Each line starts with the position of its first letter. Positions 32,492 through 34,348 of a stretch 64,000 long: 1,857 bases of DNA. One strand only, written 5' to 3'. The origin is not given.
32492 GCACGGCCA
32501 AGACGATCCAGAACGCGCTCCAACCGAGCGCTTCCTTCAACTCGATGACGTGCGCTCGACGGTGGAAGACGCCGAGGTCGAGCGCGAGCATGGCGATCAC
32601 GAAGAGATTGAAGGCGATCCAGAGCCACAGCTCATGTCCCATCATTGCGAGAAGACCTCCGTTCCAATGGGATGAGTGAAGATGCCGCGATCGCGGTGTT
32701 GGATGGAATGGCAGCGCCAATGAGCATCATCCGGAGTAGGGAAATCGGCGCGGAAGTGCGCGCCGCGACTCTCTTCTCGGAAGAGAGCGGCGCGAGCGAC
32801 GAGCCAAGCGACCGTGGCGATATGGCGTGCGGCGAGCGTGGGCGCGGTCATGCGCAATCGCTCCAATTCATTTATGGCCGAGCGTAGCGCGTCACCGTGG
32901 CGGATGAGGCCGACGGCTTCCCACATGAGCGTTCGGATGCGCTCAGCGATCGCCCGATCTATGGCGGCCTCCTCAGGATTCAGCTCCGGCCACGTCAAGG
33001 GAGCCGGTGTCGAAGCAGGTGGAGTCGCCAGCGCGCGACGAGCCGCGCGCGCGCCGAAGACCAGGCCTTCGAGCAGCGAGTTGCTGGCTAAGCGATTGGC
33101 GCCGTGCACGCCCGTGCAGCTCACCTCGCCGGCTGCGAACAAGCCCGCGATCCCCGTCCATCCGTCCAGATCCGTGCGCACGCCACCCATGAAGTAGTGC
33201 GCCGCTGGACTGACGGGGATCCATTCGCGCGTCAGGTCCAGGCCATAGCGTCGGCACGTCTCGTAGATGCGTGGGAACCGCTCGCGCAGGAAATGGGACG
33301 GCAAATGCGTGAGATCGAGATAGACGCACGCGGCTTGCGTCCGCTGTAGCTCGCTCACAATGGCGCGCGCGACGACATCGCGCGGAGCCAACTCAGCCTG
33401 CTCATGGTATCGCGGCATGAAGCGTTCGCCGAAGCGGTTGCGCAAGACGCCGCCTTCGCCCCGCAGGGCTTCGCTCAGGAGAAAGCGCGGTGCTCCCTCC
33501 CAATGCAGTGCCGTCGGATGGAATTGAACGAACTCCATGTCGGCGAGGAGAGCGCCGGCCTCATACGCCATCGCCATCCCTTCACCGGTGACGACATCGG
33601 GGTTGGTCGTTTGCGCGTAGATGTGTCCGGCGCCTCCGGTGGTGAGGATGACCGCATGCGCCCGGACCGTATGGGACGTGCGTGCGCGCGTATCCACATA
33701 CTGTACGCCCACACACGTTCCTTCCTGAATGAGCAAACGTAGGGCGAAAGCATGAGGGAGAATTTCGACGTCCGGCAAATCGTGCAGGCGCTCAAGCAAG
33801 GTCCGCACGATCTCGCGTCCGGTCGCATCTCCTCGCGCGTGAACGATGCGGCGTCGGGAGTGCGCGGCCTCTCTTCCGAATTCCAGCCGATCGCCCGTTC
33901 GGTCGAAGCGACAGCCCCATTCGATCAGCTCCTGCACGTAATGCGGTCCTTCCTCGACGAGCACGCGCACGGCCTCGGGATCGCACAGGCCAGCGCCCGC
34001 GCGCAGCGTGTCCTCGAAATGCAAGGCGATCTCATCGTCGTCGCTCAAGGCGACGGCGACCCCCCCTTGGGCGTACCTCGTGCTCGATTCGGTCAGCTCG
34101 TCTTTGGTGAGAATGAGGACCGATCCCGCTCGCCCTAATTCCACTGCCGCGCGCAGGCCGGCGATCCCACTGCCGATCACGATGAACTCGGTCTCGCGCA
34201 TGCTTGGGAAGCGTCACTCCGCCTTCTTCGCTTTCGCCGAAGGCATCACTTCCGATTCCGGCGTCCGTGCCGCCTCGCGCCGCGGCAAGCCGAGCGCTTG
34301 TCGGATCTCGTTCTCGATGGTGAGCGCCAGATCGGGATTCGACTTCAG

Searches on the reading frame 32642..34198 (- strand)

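Call 90: search_protein_families(library=pfam, proteins=[window:32642-34198:-], max_evalue=0.00001)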
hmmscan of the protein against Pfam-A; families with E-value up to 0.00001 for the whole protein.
window:32642-34198:- (518 aa): 3 families
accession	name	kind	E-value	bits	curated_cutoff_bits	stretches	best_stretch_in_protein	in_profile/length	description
PF00890.30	FAD_binding_2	-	1e-103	348.2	20.4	1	6-375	3-414/414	FAD binding domain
PF02910.25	Succ_DH_flav_C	-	8.8e-17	61.7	20.8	1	454-501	54-101/130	Fumarate reductase flavoprotein C-term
PF01266.30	DAO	-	8.3e-06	26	27.9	0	5-192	2-207/353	FAD dependent oxidoreductase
